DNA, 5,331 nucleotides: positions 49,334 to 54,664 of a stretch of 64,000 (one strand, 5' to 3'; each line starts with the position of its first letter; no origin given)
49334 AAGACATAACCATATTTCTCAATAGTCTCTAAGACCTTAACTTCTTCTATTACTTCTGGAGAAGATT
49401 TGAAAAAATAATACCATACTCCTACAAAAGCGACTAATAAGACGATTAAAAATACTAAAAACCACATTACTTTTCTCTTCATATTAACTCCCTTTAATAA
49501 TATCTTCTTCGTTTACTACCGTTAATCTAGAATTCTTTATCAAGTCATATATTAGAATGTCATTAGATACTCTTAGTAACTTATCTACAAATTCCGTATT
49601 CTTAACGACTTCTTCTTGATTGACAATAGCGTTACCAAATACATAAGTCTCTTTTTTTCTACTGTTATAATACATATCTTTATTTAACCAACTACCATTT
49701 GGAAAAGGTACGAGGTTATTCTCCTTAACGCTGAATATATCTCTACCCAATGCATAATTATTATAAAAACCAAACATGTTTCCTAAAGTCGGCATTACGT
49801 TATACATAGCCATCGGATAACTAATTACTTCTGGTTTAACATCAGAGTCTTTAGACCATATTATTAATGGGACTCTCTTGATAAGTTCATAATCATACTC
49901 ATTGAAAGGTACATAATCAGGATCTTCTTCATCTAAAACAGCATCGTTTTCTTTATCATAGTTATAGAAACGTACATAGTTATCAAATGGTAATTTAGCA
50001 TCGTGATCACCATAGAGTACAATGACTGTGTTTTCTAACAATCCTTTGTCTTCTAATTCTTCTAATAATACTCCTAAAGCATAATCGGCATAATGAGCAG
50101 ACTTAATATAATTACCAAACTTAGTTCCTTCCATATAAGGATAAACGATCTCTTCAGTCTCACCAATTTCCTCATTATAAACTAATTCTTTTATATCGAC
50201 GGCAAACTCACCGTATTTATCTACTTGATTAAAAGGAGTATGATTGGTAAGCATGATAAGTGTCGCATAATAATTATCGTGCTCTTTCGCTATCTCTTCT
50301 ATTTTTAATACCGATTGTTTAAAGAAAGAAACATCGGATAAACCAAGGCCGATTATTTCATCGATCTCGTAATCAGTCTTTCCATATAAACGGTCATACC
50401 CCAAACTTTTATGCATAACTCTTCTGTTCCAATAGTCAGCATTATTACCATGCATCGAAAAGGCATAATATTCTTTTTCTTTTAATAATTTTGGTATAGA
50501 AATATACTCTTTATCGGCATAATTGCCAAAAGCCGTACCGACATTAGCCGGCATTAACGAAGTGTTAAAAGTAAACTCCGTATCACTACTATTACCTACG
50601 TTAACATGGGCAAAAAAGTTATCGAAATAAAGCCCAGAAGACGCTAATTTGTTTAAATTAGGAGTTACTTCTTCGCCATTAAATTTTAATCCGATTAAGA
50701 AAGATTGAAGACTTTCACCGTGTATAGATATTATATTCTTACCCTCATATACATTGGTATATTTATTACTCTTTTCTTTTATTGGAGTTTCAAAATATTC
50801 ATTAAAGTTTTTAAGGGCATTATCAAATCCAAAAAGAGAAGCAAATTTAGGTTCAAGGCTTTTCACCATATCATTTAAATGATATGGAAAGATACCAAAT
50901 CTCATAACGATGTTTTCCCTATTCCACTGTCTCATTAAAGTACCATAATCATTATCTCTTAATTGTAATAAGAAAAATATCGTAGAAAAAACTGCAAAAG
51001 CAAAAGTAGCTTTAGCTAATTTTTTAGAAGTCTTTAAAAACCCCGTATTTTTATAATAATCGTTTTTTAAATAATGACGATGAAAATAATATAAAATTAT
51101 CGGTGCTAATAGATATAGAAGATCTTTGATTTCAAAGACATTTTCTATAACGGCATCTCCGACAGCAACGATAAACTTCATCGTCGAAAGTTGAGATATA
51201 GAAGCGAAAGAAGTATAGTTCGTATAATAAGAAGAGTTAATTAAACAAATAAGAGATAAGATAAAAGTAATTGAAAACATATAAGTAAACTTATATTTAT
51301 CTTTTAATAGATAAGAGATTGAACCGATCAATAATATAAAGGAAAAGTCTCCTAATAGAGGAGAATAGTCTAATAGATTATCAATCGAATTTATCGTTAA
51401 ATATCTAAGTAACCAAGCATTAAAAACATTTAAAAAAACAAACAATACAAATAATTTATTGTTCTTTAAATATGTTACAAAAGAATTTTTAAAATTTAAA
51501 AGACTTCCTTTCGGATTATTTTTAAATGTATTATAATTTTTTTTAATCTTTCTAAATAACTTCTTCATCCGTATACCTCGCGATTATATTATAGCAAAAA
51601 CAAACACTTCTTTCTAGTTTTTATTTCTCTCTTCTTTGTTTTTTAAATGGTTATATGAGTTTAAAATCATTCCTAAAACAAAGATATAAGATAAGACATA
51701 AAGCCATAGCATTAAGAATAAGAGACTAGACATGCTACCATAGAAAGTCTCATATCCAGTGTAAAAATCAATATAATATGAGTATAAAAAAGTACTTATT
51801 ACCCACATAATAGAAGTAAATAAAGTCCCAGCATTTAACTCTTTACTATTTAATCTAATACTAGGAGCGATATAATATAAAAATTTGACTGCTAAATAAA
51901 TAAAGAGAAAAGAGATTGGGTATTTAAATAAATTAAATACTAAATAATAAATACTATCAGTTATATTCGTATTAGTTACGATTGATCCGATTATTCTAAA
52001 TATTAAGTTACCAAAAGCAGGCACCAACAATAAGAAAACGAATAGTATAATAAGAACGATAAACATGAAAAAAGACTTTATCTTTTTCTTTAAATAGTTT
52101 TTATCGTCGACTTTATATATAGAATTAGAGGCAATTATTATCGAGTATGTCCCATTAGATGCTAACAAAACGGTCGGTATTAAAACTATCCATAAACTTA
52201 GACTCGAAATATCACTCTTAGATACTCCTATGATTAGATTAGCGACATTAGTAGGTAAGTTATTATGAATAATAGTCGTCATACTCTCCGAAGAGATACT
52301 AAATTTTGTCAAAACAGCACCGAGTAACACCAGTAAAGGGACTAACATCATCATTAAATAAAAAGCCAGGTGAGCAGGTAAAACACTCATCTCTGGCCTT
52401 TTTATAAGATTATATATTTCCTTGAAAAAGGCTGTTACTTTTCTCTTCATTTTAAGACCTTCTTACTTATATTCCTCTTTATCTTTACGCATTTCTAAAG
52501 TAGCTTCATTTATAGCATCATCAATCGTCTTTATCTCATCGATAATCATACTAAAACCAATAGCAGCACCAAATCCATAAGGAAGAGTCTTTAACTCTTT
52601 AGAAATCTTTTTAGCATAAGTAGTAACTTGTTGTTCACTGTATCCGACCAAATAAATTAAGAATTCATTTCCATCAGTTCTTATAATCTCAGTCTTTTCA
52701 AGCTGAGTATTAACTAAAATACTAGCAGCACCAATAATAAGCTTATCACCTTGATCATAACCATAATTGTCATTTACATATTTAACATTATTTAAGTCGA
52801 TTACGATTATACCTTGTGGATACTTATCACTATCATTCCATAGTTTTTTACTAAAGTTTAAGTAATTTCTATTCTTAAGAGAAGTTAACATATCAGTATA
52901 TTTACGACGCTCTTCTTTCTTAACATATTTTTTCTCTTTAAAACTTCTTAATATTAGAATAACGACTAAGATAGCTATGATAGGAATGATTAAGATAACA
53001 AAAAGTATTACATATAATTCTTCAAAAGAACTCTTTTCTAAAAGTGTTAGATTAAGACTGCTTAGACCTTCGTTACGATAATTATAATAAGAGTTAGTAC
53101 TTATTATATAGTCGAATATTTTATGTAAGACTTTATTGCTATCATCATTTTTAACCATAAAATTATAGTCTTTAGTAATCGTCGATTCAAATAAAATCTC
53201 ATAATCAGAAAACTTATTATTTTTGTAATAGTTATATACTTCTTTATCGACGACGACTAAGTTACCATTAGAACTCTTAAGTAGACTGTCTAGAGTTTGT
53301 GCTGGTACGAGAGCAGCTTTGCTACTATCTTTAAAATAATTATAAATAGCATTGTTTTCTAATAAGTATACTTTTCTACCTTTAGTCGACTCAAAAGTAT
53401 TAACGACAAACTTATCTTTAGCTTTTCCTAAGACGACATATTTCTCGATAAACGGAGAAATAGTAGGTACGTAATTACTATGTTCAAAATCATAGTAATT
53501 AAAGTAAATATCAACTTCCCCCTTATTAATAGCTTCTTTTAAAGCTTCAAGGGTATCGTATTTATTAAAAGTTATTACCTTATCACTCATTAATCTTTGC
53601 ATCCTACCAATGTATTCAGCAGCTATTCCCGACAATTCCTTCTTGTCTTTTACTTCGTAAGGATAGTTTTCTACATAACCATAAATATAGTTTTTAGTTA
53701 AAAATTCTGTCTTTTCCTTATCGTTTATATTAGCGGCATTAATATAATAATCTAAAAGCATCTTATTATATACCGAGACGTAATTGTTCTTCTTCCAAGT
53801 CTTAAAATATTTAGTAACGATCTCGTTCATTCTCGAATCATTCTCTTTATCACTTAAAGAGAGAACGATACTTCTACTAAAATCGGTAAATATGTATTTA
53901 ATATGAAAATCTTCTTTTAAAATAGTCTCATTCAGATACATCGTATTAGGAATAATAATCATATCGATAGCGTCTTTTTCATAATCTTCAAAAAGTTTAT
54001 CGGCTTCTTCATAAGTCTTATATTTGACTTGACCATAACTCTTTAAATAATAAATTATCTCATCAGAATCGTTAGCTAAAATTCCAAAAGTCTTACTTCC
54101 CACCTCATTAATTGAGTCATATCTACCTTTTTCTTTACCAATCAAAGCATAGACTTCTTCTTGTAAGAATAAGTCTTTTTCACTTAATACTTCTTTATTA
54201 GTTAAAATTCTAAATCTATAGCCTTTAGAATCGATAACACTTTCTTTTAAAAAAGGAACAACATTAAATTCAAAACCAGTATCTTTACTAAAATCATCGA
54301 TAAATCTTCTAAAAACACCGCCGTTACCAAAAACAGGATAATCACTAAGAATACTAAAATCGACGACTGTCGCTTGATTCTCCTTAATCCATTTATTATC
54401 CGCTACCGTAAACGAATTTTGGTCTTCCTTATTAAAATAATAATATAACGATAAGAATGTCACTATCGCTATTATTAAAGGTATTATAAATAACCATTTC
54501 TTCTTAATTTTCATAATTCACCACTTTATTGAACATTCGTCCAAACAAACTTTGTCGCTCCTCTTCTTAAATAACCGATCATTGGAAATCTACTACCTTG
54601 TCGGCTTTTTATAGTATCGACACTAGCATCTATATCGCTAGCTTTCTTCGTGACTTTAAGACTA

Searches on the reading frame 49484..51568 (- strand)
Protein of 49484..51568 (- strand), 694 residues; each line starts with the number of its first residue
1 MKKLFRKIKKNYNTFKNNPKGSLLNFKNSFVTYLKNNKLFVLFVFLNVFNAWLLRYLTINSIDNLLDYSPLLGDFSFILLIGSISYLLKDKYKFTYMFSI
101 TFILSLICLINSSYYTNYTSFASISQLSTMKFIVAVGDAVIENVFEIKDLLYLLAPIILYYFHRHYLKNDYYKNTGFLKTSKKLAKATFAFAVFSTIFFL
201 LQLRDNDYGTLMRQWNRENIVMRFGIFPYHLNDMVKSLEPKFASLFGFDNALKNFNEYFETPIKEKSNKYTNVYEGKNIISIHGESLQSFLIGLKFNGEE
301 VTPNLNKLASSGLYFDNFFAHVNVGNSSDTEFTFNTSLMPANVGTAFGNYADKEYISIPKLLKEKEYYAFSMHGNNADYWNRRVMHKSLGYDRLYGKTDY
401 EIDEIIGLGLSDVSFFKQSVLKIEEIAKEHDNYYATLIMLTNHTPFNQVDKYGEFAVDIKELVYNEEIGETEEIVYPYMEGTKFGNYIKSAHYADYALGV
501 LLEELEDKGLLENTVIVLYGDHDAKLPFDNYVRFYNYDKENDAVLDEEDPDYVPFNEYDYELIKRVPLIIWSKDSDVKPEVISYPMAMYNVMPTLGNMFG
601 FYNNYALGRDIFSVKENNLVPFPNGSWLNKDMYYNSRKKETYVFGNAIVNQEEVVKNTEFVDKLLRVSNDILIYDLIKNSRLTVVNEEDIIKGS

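Call 41: search_protein_families(library=pfam, proteins=[window:49484-51568:-], max_evalue=0.001)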
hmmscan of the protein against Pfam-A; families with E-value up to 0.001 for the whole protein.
window:49484-51568:- (694 aa): 1 family
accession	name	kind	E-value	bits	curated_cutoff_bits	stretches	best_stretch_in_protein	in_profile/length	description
PF00884.28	Sulfatase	-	4.7e-30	105.4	25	1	277-600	1-300/301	Sulfatase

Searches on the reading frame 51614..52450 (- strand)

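Call 41: search_protein_families(library=pfam, proteins=[window:51614-52450:-], max_evalue=0.001)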
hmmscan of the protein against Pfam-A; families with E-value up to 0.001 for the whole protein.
window:51614-52450:- (278 aa): 1 family
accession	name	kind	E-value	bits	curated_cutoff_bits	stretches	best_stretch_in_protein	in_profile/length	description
PF03631.20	Virul_fac_BrkB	-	1.7e-40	139.8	33.7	1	20-265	4-253/259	Virulence factor BrkB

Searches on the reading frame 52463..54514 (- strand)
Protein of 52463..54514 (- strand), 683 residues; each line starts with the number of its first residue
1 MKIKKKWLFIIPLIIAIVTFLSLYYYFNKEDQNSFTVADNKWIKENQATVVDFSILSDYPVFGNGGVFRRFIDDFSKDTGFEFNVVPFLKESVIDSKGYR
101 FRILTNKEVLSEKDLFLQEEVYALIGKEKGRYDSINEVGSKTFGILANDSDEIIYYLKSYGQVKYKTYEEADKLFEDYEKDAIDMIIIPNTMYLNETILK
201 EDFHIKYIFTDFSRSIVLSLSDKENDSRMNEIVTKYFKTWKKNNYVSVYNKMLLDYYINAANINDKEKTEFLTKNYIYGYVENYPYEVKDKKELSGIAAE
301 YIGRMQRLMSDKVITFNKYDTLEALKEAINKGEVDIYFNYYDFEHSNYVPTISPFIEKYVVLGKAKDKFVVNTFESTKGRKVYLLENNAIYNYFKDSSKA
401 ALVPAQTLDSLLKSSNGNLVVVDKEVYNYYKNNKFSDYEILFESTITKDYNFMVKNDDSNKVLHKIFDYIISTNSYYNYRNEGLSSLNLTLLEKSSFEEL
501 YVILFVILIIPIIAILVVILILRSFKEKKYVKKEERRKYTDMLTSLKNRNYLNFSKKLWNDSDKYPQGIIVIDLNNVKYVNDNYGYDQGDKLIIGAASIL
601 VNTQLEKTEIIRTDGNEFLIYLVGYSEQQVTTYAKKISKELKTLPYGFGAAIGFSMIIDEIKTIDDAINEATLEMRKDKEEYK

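Call 41: search_protein_families(library=pfam, proteins=[window:52463-54514:-], max_evalue=0.001)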
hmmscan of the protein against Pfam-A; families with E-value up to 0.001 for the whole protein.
window:52463-54514:- (683 aa): 1 family
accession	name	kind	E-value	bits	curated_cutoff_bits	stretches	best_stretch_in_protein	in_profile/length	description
PF00990.26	GGDEF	-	7.3e-18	65.3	23.8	1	539-681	2-157/161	Diguanylate cyclase, GGDEF domain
